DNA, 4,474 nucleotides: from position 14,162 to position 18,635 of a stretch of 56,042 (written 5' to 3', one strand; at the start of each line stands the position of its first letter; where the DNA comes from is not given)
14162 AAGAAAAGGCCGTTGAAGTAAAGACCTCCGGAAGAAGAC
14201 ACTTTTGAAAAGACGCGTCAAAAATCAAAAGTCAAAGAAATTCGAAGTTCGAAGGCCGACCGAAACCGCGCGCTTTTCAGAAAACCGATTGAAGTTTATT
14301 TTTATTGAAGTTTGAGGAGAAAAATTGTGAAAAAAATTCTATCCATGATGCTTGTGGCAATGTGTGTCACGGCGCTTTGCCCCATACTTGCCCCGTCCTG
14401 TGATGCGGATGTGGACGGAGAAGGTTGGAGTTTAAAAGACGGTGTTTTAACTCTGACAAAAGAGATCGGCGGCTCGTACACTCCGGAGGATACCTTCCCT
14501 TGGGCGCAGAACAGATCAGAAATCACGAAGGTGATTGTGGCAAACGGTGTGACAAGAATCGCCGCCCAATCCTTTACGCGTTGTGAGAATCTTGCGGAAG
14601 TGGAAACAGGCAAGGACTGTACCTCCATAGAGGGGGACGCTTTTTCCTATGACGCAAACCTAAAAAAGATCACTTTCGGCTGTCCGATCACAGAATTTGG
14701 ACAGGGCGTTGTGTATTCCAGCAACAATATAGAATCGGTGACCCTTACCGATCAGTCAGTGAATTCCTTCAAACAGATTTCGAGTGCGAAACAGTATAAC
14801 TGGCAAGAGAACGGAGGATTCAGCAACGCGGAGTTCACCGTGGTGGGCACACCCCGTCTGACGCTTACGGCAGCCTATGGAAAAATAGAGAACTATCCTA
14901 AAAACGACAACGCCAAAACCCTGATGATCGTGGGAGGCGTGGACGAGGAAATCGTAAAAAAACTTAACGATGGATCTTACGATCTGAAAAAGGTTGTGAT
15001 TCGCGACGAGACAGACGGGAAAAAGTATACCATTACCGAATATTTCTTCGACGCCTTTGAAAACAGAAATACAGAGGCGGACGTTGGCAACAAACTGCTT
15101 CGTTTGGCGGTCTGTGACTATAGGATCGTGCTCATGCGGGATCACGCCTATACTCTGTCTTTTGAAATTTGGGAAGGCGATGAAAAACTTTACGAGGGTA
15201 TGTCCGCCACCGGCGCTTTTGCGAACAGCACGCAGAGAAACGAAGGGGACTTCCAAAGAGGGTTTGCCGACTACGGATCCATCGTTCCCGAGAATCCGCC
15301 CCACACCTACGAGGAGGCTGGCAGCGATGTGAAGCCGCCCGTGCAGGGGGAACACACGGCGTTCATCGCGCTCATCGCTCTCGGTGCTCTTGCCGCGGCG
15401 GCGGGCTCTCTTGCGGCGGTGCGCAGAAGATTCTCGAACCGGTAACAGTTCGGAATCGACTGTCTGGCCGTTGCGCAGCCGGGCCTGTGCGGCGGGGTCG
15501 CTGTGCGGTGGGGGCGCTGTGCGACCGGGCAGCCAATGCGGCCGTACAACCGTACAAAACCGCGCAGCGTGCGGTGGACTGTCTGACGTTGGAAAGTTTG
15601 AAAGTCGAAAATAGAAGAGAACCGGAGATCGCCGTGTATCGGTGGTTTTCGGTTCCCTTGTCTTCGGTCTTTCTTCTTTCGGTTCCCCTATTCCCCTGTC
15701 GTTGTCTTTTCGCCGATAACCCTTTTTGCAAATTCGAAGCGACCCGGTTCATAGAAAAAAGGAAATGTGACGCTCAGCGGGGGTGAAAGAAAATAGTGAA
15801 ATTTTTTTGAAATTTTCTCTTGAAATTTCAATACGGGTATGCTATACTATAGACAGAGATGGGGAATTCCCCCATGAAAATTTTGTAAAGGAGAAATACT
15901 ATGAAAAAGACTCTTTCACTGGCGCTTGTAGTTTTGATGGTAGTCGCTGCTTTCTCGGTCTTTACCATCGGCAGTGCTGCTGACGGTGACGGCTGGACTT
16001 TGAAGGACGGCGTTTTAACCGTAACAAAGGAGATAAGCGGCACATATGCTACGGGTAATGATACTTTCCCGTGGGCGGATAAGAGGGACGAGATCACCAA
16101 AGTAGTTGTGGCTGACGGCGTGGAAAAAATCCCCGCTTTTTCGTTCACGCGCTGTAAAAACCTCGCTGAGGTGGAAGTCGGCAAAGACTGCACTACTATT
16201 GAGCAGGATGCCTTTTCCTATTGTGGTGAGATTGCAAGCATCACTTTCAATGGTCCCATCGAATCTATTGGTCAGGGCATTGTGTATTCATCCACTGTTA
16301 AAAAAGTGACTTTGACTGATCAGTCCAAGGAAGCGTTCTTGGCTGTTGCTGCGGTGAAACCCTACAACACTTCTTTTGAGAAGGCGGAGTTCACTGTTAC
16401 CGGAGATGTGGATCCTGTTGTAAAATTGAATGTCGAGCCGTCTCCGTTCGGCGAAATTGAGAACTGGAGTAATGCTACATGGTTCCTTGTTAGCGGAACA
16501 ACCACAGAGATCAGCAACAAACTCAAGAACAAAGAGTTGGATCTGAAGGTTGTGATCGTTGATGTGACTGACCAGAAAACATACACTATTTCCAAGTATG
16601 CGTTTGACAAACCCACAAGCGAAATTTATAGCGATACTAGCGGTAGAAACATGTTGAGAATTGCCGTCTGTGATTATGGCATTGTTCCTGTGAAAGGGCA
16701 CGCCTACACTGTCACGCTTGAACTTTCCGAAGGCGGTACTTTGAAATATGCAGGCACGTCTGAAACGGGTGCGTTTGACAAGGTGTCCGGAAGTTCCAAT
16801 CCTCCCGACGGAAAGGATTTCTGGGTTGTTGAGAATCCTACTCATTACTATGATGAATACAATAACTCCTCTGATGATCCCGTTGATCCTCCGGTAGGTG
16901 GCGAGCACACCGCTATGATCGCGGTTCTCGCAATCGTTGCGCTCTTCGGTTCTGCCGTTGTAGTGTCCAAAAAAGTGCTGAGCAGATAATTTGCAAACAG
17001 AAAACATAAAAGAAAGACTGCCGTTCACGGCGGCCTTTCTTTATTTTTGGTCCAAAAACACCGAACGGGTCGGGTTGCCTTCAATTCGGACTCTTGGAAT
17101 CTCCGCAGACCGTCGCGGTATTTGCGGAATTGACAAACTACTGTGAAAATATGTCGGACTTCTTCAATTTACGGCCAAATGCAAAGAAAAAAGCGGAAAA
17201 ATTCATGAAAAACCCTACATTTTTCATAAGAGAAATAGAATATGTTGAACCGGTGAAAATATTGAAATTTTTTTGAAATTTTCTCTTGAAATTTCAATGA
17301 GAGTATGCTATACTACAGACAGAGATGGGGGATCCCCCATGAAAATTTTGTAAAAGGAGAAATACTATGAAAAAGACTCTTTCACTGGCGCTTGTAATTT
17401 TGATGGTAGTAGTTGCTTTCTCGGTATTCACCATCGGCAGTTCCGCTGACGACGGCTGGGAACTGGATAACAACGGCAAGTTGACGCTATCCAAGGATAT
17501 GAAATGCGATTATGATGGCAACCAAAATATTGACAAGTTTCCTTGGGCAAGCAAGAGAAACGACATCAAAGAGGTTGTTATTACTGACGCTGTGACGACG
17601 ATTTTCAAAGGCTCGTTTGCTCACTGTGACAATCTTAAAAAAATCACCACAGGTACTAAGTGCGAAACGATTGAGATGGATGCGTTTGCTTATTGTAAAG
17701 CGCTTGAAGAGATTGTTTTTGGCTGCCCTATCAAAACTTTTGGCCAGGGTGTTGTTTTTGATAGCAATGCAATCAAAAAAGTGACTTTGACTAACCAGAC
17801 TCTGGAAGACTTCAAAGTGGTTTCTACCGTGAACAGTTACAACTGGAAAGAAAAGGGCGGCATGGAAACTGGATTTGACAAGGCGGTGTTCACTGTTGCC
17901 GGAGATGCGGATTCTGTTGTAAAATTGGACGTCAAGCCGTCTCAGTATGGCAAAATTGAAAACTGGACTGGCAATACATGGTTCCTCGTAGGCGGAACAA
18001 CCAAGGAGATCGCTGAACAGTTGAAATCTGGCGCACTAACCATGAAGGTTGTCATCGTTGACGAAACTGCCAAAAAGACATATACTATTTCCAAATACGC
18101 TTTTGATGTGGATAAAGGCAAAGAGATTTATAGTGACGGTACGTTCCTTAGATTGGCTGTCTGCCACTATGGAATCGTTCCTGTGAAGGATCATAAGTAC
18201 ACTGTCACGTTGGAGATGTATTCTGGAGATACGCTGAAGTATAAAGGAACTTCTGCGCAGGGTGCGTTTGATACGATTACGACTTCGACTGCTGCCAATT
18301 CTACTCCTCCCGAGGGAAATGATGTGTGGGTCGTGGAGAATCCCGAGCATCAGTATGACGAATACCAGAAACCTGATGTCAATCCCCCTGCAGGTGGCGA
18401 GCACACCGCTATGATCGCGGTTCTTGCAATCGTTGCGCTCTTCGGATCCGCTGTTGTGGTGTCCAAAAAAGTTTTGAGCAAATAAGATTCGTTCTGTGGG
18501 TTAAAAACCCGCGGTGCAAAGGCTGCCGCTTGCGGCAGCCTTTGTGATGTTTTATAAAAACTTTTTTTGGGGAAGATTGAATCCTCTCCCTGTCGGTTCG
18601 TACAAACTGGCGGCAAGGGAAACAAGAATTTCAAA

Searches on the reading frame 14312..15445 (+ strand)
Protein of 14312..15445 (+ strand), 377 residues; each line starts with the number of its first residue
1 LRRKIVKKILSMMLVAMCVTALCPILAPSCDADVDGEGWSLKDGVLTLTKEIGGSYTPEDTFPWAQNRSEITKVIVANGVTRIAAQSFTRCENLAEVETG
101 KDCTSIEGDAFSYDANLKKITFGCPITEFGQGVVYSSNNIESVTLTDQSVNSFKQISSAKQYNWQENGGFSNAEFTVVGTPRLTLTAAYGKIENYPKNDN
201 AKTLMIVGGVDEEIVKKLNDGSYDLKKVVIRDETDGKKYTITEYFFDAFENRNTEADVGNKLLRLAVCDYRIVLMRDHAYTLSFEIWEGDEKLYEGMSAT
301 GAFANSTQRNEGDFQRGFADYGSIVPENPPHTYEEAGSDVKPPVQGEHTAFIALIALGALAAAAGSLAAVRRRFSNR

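Call 40: search_protein_families(library=pfam, proteins=[window:14312-15445:+], max_evalue=0.001)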
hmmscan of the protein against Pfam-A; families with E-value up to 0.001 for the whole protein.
window:14312-15445:+ (377 aa): 1 family
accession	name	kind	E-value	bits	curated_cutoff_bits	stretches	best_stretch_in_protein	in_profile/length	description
PF13306.12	LRR_5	-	9.5e-12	45.4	27.7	1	69-153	11-93/127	BspA type Leucine rich repeat region (6 copies)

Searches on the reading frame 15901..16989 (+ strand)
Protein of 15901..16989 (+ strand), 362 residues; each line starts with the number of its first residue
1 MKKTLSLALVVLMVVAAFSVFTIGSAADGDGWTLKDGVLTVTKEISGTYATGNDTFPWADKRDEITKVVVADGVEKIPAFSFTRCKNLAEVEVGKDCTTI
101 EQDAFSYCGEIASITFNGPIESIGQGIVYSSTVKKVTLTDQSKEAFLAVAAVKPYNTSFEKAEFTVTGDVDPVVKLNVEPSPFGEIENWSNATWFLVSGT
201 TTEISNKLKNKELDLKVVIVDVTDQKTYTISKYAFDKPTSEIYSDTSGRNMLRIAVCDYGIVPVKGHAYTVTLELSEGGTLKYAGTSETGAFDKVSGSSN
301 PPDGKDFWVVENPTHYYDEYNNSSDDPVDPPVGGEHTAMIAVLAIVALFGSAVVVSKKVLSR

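Call 40: search_protein_families(library=pfam, proteins=[window:15901-16989:+], max_evalue=0.001)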
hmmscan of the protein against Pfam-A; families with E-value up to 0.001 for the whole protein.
window:15901-16989:+ (362 aa): 1 family
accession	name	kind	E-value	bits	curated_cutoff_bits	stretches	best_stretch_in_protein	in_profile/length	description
PF13306.12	LRR_5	-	4.8e-13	49.6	27.7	1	64-141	12-89/127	BspA type Leucine rich repeat region (6 copies)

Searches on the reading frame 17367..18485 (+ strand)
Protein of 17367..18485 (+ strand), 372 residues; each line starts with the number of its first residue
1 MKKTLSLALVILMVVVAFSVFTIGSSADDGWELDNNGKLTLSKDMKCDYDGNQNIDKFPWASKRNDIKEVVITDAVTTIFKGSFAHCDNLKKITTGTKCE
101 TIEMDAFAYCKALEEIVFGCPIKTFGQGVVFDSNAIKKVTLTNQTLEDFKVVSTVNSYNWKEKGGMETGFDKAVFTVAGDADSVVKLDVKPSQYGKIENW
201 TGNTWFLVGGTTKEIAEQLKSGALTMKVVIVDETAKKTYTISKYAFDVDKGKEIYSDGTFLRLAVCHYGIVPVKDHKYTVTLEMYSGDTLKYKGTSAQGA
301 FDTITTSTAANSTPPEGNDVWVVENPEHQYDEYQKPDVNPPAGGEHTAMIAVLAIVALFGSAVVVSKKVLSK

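Call 41: search_protein_families(library=pfam, proteins=[window:17367-18485:+], max_evalue=0.001)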
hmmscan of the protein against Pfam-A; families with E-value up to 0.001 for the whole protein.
window:17367-18485:+ (372 aa): 1 family
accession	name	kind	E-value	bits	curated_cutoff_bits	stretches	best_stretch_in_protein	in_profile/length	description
PF13306.12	LRR_5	-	2.3e-11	44.1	27.7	1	66-143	12-110/127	BspA type Leucine rich repeat region (6 copies)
